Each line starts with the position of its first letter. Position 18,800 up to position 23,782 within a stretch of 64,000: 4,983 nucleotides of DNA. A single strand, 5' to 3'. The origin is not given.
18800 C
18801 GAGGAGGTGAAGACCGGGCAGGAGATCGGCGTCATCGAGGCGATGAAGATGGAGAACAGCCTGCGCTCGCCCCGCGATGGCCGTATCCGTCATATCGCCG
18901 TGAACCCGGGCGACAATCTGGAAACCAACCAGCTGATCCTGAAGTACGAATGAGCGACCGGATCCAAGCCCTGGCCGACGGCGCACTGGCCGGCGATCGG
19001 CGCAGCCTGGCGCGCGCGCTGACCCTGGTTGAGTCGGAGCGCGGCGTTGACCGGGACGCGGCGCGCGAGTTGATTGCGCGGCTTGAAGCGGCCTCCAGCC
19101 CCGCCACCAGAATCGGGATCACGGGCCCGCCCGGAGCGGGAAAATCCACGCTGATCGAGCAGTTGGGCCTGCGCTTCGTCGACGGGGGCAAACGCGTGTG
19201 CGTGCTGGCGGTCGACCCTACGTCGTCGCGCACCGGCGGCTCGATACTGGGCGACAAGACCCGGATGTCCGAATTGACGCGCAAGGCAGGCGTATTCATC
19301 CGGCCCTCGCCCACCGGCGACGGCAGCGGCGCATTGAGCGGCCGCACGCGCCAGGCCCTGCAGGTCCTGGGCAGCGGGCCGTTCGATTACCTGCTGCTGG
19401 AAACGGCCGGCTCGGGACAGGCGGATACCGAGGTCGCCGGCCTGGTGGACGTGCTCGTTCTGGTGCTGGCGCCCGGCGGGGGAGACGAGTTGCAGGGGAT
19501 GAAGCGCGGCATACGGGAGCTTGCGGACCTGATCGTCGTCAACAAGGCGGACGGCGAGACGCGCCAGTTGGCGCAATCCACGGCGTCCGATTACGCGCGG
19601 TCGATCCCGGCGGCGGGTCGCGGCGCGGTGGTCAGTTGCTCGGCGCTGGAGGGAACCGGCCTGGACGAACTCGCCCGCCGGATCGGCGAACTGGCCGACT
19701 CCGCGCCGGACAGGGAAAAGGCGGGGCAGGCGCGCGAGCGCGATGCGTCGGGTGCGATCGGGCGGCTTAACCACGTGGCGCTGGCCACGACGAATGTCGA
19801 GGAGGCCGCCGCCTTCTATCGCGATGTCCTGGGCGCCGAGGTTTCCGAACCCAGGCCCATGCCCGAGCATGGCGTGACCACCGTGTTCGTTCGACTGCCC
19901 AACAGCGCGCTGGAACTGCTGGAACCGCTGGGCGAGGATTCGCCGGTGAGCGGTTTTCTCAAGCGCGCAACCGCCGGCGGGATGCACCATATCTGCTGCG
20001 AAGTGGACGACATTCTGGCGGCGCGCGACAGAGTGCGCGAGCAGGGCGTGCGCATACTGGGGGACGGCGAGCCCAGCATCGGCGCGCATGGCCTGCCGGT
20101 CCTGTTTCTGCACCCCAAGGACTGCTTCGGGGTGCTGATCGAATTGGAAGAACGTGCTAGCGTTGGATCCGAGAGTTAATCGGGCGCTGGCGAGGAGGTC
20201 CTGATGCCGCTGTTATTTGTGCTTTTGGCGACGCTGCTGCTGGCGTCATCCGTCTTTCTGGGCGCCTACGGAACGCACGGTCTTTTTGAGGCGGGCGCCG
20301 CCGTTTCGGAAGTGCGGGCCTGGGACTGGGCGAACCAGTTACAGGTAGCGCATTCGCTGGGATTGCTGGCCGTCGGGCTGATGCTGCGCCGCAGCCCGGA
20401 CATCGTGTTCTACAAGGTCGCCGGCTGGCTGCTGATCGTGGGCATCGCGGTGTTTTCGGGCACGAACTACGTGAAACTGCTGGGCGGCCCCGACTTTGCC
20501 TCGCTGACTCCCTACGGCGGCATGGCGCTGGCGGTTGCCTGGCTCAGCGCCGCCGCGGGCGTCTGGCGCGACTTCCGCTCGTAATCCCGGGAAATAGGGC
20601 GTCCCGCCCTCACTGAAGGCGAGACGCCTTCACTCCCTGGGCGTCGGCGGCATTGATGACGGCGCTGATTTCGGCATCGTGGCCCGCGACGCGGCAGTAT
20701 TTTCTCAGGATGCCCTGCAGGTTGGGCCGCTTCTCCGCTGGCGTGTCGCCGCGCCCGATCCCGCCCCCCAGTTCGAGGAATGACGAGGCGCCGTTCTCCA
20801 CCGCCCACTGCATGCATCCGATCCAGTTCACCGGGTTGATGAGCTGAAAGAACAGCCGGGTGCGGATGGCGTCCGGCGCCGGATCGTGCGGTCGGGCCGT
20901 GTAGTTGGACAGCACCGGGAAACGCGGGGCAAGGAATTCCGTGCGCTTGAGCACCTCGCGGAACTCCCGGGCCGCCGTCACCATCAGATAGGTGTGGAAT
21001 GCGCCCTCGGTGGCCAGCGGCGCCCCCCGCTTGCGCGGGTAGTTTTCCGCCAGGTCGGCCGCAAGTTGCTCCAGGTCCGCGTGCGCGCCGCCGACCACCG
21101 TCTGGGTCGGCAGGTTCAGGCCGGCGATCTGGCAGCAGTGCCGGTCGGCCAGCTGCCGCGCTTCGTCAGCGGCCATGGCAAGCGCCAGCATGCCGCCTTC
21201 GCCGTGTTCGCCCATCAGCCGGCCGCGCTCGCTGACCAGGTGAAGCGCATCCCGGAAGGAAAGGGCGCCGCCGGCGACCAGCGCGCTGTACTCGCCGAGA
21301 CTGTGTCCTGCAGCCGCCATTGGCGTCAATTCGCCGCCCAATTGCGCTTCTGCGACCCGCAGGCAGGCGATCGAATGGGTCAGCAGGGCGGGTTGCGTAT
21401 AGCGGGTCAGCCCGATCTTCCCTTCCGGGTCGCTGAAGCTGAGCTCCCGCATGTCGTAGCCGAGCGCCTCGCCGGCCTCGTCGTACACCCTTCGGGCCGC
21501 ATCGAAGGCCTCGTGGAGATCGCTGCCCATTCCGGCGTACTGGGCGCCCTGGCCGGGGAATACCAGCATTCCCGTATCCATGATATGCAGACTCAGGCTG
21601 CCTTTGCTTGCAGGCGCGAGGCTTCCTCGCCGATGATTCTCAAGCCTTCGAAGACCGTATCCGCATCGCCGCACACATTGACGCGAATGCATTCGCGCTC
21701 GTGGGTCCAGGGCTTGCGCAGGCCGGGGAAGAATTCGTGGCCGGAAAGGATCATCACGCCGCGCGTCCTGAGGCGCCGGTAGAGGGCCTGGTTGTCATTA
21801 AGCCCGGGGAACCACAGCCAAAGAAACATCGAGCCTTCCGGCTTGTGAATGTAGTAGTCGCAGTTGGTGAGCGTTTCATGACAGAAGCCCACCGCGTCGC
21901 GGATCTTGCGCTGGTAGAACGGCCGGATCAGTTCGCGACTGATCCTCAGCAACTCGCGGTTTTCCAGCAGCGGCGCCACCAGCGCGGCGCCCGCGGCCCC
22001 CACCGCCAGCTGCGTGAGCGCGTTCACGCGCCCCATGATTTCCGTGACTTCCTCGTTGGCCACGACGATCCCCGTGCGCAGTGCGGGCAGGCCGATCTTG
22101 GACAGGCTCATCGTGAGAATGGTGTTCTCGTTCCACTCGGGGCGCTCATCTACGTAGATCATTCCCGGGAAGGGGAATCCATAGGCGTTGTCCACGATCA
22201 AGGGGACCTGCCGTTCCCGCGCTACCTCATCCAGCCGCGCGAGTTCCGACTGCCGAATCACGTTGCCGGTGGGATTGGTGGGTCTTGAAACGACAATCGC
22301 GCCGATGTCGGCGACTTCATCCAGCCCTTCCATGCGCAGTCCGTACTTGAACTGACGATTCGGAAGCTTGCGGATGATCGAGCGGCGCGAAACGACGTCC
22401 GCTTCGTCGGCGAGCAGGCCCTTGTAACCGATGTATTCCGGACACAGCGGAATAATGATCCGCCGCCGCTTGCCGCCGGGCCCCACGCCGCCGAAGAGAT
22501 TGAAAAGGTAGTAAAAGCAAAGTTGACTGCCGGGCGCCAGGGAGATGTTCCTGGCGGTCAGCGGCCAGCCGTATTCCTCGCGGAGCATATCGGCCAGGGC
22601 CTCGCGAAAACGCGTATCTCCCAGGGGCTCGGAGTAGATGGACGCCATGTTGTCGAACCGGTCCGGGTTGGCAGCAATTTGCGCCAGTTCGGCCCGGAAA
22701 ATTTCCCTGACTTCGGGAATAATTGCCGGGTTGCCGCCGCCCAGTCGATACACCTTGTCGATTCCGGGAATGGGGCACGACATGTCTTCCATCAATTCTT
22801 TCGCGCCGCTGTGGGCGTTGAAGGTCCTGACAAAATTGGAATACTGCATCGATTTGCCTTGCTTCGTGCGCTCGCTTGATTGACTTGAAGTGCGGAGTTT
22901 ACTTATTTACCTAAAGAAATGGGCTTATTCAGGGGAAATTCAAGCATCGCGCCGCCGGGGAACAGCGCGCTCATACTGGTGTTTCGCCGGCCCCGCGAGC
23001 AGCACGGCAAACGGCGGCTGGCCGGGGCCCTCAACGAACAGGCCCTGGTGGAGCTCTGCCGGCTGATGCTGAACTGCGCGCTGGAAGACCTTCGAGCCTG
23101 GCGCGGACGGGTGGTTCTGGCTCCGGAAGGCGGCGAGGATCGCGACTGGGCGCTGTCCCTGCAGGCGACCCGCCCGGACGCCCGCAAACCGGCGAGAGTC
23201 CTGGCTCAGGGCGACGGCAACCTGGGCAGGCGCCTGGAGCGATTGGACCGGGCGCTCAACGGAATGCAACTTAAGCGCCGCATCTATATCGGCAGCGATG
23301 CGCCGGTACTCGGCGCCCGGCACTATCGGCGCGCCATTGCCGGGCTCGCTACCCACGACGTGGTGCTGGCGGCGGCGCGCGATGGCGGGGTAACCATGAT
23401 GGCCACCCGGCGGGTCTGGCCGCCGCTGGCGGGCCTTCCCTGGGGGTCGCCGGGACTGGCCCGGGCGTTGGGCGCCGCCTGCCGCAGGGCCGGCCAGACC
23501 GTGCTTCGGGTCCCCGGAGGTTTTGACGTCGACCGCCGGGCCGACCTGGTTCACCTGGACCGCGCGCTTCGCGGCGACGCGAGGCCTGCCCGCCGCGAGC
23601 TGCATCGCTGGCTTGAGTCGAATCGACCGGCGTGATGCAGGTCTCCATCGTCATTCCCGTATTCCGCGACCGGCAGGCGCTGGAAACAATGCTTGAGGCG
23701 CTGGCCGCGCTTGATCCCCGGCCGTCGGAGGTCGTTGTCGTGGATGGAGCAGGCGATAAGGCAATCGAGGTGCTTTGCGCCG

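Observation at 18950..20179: MeaB-like GTPase fused in frame to methylmalonyl-CoA epimerase, closing a four-gene start/stop-coupled propionate operon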

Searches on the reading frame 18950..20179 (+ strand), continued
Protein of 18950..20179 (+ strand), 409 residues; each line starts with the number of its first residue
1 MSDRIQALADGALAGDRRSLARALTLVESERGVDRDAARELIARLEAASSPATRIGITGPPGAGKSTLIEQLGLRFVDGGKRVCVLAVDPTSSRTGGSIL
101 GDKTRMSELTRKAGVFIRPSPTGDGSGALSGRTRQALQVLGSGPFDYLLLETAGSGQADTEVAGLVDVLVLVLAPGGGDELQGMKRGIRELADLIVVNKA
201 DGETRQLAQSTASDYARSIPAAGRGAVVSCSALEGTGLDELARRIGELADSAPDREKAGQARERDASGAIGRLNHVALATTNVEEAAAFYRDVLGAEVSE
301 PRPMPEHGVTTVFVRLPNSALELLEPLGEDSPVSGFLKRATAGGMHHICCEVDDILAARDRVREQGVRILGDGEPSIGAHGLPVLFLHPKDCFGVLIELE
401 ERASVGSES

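Call 46: list_cluster_members(proteins=[P0122, P0138, P0160, P0248, P0065, P0151, P0124, P0129, P0150, P0070])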
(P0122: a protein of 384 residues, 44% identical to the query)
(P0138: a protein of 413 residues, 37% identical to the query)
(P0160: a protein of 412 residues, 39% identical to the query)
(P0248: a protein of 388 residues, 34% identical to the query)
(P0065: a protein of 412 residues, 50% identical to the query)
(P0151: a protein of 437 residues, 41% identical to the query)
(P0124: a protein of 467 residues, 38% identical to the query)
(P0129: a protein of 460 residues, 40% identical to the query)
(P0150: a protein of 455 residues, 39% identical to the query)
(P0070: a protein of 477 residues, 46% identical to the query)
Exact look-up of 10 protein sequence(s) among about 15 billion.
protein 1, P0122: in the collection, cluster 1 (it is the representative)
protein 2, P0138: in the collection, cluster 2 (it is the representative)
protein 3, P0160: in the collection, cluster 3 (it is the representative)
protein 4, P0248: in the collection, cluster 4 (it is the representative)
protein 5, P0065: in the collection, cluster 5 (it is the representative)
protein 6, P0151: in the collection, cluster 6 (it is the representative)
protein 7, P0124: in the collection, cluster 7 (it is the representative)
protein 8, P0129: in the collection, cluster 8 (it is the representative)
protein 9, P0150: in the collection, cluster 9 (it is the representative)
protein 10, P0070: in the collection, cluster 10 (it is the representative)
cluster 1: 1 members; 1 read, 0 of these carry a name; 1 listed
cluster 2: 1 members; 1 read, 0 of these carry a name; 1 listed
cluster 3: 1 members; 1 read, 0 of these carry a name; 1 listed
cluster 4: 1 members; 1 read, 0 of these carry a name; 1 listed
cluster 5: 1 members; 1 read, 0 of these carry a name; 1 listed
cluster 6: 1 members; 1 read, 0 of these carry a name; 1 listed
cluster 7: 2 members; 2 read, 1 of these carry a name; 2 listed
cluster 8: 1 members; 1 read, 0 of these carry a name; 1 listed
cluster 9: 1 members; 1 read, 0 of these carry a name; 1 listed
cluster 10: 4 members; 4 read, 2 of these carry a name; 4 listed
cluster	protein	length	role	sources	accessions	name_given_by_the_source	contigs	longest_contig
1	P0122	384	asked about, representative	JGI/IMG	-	-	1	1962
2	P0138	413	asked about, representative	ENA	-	-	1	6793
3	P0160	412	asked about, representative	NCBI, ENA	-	-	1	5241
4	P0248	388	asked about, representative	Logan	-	-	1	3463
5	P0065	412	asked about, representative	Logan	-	-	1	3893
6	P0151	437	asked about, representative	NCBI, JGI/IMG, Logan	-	-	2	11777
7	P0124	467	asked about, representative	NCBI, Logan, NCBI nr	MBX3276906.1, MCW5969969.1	MAG: methylmalonyl Co-A mutase-associated GTPase MeaB [Acidobacteria bacterium] | methylmalonyl Co-A mutase-associated GTPase MeaB [Acidobacteriota bacterium]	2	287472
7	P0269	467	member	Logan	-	-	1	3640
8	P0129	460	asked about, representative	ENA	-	-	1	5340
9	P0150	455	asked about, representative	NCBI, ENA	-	-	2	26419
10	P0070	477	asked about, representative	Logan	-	-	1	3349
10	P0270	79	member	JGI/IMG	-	methylmalonyl-CoA/ethylmalonyl-CoA epimerase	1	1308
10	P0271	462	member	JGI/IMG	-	LAO/AO transport system kinase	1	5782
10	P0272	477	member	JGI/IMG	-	-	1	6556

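Call 47: find_encoding_contigs(protein=window:18950-20179:+, flank=3000, max_places=4)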
Protein window:18950-20179:+ (409 aa): no gene with exactly this product is on record in the collection.

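Call 48: find_encoding_contigs(protein=P0102, flank=8000, max_places=2)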
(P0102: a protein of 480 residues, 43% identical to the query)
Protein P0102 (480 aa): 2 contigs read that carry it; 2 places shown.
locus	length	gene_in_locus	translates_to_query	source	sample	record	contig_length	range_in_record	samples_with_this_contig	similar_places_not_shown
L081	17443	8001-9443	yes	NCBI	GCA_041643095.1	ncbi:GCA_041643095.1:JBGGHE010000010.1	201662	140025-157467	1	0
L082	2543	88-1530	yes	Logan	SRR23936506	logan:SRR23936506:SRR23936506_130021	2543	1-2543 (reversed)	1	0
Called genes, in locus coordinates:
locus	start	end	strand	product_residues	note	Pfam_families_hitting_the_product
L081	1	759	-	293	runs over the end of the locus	PF01882:DUF58, PF13519:VWA_2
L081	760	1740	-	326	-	PF00493:MCM (faint), PF20030:bpMoxR, PF07726:AAA_3, PF07728:AAA_5, PF17863:AAA_lid_2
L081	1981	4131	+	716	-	PF01642:MM_CoA_mutase, PF02310:B12-binding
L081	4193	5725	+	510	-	PF01039:Carboxyl_trans, PF03255:ACCA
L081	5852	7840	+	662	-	PF00289:Biotin_carb_N, PF02222:ATP-grasp (weak), PF02786:CPSase_L_D2, PF07478:Dala_Dala_lig_C, PF02785:Biotin_carb_C, PF18140:PCC_BT, PF00364:Biotin_lipoyl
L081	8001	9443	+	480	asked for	PF03308:MeaB, PF00903:Glyoxalase (weak), PF13468:Glyoxalase_3 (faint), PF13669:Glyoxalase_4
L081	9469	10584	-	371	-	PF00072:Response_reg, PF00512:HisKA (weak), PF02518:HATPase_c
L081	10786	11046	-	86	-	-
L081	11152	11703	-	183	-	PF02518:HATPase_c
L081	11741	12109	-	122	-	PF00072:Response_reg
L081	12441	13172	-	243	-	PF00512:HisKA (weak), PF02518:HATPase_c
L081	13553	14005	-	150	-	-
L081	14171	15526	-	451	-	PF00072:Response_reg, PF00158:Sigma54_activat, PF14532:Sigma54_activ_2, PF07724:AAA_2 (weak), PF07728:AAA_5, PF25601:AAA_lid_14, PF02954:HTH_8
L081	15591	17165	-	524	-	PF00672:HAMP, PF00512:HisKA, PF02518:HATPase_c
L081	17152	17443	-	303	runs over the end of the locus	PF04392:ABC_sub_bind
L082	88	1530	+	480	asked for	PF03308:MeaB, PF00903:Glyoxalase (weak), PF13468:Glyoxalase_3 (faint), PF13669:Glyoxalase_4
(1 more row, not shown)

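Call 49: find_encoding_contigs(protein=P0001, flank=2000, max_places=5)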
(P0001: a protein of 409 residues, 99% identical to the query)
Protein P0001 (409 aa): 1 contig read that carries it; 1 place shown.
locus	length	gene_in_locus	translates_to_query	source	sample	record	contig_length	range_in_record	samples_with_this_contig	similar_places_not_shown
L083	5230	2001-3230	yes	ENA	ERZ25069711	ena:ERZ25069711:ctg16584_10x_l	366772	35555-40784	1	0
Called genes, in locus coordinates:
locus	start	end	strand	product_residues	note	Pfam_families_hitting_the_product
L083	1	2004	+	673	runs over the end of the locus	PF00289:Biotin_carb_N, PF02222:ATP-grasp (weak), PF02786:CPSase_L_D2, PF07478:Dala_Dala_lig_C, PF02785:Biotin_carb_C, PF25919:BSH_CusB (faint), PF00364:Biotin_lipoyl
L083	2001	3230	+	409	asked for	PF03308:MeaB, PF02492:cobW (faint), PF00903:Glyoxalase, PF13468:Glyoxalase_3, PF13669:Glyoxalase_4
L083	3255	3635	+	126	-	PF04241:DUF423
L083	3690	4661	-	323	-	PF00698:Acyl_transf_1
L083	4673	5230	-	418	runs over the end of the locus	PF00155:Aminotran_1_2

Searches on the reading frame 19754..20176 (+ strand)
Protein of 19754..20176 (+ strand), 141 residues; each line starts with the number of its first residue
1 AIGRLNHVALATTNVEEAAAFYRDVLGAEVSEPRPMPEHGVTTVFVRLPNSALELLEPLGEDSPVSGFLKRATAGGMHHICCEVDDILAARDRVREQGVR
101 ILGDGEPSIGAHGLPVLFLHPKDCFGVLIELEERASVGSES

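Call 45: search_solved_structures(query=window:19754-20176:+, show_alignments=5, max_evalue=1e-10)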
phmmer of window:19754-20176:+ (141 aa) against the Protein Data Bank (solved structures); distinct sequences matched with E-value up to 1e-10: 10.
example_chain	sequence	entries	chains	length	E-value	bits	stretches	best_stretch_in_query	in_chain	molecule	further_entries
3rmu_A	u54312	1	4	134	5.2e-50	172.4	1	2-133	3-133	Methylmalonyl-CoA epimerase, mitochondrial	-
6qh4_C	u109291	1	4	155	1e-48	168.1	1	2-133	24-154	Methylmalonyl-CoA epimerase, mitochondrial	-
3oa4_A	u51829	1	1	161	1.5e-22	83.3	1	3-134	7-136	glyoxalase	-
6xbr_A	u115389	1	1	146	2.3e-20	76.3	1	2-139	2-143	Methylmalonyl-CoA epimerase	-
6xbs_A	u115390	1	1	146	2.3e-20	76.3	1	2-139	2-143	Methylmalonyl-CoA epimerase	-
6wf6_A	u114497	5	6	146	2.3e-20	76.3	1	2-139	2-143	Methylmalonyl-CoA epimerase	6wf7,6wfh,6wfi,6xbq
6xbv_A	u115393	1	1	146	3.2e-20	75.8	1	2-139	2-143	Methylmalonyl-CoA epimerase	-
6xbt_A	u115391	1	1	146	5.9e-20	75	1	2-139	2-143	Methylmalonyl-CoA epimerase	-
1jc4_A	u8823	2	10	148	1.7e-17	67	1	5-133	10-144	Methylmalonyl-CoA epimerase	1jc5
6bu2_A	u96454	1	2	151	2.9e-16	63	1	4-135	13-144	Glyoxalase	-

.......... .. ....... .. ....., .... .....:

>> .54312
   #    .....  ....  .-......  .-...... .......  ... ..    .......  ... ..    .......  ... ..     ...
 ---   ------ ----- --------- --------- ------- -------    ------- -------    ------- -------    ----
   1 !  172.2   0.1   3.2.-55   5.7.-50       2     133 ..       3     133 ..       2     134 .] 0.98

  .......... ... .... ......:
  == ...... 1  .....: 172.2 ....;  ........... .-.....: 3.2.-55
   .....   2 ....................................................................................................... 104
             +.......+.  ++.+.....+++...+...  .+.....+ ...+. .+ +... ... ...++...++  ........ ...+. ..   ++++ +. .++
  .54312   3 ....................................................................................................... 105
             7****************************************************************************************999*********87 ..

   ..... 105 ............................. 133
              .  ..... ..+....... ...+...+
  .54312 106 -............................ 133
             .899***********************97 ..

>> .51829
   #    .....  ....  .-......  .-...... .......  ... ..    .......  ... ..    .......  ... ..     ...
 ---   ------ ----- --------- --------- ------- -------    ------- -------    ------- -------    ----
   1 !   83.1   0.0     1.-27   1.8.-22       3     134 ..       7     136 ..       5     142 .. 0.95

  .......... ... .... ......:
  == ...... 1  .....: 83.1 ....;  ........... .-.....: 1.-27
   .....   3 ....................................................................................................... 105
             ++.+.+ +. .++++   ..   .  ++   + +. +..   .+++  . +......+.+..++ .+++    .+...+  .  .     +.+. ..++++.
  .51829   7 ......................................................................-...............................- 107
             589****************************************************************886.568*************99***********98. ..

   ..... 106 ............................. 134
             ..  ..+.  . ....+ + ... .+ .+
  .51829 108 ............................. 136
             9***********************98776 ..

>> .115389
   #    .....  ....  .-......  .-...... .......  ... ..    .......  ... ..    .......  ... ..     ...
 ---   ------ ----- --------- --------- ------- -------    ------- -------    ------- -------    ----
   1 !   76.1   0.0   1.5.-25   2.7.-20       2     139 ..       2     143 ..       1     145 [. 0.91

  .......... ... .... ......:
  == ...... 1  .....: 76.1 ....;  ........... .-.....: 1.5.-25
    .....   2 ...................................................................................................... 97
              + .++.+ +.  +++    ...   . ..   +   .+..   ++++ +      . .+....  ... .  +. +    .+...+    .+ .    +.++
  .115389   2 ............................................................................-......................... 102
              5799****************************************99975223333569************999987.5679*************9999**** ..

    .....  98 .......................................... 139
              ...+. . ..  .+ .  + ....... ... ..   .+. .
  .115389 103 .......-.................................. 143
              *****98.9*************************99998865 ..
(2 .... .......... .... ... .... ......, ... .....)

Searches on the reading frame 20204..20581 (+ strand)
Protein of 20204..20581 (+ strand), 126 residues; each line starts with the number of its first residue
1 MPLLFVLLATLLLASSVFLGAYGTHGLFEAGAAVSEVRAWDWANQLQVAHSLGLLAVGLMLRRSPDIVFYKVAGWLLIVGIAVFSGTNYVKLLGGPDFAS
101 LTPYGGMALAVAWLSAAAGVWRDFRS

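Call 4: search_protein_families(library=pfam, proteins=[window:20204-20581:+], max_evalue=0.01)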
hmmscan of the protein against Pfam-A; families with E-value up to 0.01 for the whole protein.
window:20204-20581:+ (126 aa): 1 family
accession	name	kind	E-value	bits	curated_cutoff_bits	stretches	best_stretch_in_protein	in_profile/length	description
PF04241.20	DUF423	-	3.6e-18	66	25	1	19-106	1-86/86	Protein of unknown function (DUF423)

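Call 5: search_protein_families(library=ncbifam, proteins=[window:20204-20581:+], max_evalue=0.01)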
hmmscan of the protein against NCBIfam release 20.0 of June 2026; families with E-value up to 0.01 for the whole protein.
window:20204-20581:+ (126 aa): 1 family
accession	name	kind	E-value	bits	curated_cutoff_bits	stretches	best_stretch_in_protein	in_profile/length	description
NF008125.0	PRK10873.1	equivalog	3.9e-08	33.8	162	1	14-120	15-120/131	hypothetical protein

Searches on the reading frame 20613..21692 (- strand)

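Call 32: search_protein_families(library=pfam, proteins=[window:20613-21692:-], max_evalue=0.001)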
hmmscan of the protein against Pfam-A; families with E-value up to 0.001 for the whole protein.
window:20613-21692:- (360 aa): 1 family
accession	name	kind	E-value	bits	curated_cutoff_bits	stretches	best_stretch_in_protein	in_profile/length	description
PF00698.26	Acyl_transf_1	-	3.5e-30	106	32.7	1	44-269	3-227/319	Acyl transferase domain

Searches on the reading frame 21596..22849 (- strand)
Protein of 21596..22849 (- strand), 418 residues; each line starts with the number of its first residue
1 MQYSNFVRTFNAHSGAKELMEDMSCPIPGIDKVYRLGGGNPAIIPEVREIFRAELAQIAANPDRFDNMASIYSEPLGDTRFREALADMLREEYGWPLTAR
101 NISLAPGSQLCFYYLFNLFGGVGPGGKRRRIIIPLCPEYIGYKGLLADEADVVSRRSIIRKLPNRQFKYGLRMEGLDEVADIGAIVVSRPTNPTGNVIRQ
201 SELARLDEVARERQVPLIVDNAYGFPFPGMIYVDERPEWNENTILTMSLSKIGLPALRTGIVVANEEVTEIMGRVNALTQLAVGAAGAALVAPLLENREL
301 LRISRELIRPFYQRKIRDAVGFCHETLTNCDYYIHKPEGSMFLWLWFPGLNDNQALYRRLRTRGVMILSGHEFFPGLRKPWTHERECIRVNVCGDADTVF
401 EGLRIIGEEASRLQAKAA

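Call 32: search_protein_families(library=pfam, proteins=[window:21596-22849:-], max_evalue=0.001)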
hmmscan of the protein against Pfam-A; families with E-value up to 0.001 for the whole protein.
window:21596-22849:- (418 aa): 1 family
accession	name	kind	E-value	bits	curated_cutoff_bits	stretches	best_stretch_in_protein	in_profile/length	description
PF00155.27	Aminotran_1_2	-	1.7e-21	77.3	19.7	1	61-402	26-357/361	Aminotransferase class I and II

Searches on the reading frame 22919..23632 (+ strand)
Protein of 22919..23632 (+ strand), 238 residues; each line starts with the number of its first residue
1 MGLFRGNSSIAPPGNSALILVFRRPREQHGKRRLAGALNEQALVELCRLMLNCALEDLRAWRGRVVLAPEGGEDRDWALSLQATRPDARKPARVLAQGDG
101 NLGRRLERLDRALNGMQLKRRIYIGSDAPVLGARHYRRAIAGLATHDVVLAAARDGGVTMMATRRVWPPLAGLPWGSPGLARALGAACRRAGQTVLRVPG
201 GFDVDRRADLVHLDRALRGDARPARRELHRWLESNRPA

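Call 32: search_protein_families(library=pfam, proteins=[window:22919-23632:+], max_evalue=0.001)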
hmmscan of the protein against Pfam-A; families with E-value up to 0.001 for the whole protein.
window:22919-23632:+ (238 aa): 2 families
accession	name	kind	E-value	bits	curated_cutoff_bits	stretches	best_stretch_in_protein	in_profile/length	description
PF09837.15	DUF2064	-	1.9e-15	57.2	25.8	1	61-176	9-119/120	Uncharacterized protein conserved in bacteria (DUF2064)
PF01983.22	CofC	-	0.00054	19.7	22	0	93-164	66-134/217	Guanylyl transferase CofC like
